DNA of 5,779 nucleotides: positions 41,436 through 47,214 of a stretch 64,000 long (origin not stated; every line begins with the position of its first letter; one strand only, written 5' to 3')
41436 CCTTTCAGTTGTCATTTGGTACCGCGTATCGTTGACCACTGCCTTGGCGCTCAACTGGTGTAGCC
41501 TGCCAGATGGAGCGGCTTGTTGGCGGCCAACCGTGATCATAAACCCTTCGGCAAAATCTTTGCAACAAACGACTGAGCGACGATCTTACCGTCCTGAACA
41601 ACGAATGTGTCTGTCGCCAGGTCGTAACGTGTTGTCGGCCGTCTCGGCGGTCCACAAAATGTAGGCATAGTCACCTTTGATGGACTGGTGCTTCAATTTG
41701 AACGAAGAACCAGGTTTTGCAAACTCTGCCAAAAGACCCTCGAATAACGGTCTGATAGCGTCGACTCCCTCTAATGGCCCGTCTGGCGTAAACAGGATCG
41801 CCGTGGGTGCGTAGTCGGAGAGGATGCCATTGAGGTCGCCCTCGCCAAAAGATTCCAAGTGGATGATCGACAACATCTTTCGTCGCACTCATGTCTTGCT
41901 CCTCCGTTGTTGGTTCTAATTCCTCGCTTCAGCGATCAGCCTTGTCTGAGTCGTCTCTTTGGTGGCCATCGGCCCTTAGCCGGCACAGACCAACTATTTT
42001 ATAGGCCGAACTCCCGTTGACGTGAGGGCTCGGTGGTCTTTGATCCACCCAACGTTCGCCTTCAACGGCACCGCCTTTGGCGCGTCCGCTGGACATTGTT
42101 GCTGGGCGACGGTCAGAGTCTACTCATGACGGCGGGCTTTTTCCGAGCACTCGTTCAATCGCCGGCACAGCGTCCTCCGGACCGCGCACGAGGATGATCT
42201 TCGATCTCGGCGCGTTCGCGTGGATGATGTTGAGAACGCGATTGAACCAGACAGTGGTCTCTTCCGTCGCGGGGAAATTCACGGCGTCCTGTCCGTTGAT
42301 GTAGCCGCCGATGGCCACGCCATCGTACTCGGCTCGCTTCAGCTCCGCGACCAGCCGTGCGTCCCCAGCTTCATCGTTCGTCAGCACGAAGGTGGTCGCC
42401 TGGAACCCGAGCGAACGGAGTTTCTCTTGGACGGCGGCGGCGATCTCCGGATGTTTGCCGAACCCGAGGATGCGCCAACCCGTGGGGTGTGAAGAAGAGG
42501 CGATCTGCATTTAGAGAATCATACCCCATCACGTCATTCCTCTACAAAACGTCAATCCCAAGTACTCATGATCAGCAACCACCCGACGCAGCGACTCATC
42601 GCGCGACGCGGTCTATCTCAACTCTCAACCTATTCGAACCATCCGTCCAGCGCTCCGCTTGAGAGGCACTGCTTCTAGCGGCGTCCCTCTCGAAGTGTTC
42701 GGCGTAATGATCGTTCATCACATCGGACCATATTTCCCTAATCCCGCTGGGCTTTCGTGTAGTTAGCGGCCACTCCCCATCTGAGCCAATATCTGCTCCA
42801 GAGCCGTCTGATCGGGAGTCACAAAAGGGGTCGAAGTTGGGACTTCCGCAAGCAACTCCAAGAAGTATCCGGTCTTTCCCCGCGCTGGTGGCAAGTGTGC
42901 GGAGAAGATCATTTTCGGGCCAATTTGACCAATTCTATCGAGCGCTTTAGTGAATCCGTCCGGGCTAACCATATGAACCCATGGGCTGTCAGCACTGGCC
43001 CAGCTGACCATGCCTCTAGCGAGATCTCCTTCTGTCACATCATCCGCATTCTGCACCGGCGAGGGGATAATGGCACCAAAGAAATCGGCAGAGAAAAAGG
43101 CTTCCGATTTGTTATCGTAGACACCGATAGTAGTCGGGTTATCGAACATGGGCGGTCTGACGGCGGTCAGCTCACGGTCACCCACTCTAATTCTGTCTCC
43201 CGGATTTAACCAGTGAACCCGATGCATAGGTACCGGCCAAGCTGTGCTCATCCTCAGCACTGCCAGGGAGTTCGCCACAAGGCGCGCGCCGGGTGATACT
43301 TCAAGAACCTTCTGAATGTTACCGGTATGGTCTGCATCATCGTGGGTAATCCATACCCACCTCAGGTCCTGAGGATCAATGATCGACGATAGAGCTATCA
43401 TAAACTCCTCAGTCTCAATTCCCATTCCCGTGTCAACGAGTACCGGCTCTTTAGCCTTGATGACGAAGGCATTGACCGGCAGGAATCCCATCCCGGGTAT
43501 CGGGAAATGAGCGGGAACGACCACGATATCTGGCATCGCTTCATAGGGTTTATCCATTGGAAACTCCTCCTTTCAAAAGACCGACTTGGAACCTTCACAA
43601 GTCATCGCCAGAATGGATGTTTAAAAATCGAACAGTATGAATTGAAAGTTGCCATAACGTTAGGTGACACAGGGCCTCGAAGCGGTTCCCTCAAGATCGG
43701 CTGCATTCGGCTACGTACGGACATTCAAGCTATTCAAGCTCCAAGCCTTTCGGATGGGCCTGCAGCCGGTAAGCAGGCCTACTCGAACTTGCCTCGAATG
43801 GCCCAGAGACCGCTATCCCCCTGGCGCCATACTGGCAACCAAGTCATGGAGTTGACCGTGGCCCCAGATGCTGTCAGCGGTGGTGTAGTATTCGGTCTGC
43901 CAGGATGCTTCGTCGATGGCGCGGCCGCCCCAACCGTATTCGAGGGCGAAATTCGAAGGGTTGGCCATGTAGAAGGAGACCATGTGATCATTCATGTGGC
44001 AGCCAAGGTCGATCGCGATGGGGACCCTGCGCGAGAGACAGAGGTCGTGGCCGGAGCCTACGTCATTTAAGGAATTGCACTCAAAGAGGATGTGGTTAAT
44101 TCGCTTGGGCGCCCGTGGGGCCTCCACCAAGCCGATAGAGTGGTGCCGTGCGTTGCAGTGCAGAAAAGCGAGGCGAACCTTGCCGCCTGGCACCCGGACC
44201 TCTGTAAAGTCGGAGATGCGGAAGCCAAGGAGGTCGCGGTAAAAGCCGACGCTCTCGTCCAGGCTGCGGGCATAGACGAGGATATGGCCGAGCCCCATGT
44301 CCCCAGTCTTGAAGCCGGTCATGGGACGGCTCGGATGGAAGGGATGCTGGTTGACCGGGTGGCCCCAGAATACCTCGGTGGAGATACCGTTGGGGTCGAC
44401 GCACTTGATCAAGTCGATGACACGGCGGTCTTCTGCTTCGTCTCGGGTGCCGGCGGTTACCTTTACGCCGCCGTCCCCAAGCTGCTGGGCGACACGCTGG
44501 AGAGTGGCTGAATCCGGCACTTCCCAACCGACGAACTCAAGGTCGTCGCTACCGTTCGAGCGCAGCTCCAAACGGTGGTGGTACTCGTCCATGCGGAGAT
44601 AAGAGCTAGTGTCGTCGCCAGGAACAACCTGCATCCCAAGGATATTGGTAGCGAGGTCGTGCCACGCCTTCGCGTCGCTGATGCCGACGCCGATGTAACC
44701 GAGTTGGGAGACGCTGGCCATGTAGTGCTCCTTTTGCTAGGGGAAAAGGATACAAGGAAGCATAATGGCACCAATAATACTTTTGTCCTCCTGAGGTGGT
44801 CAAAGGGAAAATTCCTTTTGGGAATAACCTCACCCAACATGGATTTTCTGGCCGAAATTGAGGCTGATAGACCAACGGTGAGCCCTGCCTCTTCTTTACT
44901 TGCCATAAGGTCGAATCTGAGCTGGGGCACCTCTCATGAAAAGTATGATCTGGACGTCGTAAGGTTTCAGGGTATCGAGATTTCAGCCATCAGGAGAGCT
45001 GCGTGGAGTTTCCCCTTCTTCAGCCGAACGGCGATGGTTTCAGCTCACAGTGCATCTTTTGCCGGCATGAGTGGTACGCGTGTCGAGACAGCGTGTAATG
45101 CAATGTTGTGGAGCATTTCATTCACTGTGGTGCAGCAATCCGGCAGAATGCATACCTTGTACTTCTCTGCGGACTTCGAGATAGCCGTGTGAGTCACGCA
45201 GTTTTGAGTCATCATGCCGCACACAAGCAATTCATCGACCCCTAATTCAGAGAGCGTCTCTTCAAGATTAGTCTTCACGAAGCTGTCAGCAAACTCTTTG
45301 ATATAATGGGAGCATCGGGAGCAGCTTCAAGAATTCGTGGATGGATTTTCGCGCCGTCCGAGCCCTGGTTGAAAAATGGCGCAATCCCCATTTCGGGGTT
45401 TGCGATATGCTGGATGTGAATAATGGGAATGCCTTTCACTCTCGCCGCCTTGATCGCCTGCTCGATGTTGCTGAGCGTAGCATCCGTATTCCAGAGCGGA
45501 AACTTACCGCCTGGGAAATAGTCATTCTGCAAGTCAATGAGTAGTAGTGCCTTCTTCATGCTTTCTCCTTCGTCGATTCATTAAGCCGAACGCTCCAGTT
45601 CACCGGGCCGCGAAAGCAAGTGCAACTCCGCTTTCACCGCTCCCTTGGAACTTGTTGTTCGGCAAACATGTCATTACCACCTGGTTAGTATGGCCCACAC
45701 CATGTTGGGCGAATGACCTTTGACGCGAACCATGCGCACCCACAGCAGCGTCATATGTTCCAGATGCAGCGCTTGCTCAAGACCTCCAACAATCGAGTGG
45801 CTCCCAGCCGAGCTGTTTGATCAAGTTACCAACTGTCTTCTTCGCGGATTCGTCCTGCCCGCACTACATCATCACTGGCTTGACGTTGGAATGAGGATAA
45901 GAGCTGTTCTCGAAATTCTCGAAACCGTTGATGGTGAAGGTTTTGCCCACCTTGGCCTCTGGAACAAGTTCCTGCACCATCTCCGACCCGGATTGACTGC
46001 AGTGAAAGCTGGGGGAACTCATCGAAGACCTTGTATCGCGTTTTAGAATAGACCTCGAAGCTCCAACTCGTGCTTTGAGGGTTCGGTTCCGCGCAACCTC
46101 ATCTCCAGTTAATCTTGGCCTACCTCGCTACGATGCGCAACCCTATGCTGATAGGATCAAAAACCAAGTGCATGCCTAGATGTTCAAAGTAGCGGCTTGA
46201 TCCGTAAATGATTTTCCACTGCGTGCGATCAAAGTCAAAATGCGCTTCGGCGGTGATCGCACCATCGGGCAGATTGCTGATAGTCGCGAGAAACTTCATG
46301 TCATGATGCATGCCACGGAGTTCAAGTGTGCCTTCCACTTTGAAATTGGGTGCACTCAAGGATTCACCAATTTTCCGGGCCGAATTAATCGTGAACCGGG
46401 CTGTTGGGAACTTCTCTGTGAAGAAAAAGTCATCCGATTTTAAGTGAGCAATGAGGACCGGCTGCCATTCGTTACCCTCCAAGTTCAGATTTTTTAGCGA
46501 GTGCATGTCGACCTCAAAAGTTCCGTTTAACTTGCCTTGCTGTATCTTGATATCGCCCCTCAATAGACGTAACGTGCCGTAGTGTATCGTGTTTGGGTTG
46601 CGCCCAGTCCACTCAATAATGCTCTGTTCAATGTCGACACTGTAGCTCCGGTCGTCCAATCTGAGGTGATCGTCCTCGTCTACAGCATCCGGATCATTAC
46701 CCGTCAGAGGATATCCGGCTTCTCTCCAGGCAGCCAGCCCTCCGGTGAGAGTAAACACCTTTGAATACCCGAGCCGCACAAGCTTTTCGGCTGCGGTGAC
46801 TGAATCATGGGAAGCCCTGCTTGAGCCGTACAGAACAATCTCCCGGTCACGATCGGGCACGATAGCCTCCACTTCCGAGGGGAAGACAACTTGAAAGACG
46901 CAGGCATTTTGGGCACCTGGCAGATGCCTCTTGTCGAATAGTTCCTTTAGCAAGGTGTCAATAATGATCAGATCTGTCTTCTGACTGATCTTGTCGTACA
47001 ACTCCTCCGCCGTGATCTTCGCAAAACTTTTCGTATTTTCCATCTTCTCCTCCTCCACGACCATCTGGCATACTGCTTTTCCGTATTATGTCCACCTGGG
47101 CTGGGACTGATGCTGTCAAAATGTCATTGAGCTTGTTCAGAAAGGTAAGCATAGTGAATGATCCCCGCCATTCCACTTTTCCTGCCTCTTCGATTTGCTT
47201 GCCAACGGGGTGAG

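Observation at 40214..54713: Integron-like cassette array without an integrase (CALIN-like) built from minus-strand accessory genes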

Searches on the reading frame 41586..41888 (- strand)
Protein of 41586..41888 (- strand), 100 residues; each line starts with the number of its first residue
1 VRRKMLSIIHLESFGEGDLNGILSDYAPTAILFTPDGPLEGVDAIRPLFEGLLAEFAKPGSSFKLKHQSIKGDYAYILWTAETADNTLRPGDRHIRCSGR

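Call 10: search_protein_families(library=pfam, proteins=[window:41586-41888:-], max_evalue=0.01)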
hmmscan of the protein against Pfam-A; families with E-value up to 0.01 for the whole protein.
window:41586-41888:- (100 aa): 1 family
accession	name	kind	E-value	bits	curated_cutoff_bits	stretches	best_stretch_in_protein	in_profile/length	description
PF12680.13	SnoaL_2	-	1.1e-09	39.3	27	1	11-91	5-80/102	SnoaL-like domain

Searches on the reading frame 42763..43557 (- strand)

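Call 10: search_protein_families(library=pfam, proteins=[window:42763-43557:-], max_evalue=0.01)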
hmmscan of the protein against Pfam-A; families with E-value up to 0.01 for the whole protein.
window:42763-43557:- (264 aa): 3 families
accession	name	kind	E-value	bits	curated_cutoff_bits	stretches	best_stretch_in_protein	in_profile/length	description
PF19583.5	ODP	-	1.9e-14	54.4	27.2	1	29-221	4-193/194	ODP family beta lactamase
PF00753.33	Lactamase_B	-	3.1e-12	47.3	22.7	1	24-168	2-159/196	Metallo-beta-lactamase superfamily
PF12706.13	Lactamase_B_2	-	4.6e-07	30.1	27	1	39-146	3-128/200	Beta-lactamase superfamily domain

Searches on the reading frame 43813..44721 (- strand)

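Call 10: search_protein_families(library=pfam, proteins=[window:43813-44721:-], max_evalue=0.01)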
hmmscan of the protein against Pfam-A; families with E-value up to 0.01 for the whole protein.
window:43813-44721:- (302 aa): 3 families
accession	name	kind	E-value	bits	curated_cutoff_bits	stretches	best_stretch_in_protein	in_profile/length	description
PF00903.31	Glyoxalase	-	9.3e-26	91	20.6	2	143-261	1-120/121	Glyoxalase/Bleomycin resistance protein/Dioxygenase superfamily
PF22632.2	BphC_D1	-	2.9e-12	46.6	27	1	7-53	1-48/51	Dihydroxybiphenyl dioxygenase BphC D1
PF22677.2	Ble-like_N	-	0.0066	16.6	24.5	0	154-173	12-31/41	Bleomycin resistance protein-like N-terminal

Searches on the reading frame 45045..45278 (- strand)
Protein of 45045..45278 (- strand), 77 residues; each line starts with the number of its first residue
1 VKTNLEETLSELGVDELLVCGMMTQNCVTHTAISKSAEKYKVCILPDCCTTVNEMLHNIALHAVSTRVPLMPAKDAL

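Call 76: search_protein_families(library=pfam, proteins=[window:45045-45278:-], max_evalue=0.01)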
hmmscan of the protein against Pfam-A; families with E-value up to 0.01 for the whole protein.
window:45045-45278:- (77 aa): 1 family
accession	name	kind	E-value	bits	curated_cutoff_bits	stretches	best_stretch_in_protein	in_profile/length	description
PF00857.26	Isochorismatase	-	2e-15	57.7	27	1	2-65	101-164/175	Isochorismatase domain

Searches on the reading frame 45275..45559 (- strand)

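Call 10: search_protein_families(library=pfam, proteins=[window:45275-45559:-], max_evalue=0.01)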
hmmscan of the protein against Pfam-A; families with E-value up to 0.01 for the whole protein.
window:45275-45559:- (94 aa): 1 family
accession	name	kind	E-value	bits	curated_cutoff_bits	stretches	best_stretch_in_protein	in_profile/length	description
PF00857.26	Isochorismatase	-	1.3e-13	51.8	27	1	4-92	2-97/175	Isochorismatase domain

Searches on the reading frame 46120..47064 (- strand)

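Call 10: search_protein_families(library=pfam, proteins=[window:46120-47064:-], max_evalue=0.01)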
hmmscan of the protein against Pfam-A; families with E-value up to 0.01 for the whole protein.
window:46120-47064:- (314 aa): 2 families
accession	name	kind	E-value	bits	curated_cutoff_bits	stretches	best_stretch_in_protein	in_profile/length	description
PF04264.18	YceI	-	7.3e-19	69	23.7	1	141-312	1-149/150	YceI-like domain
PF00581.25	Rhodanese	-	6.9e-13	49.4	22.2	1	18-115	1-101/102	Rhodanese-like domain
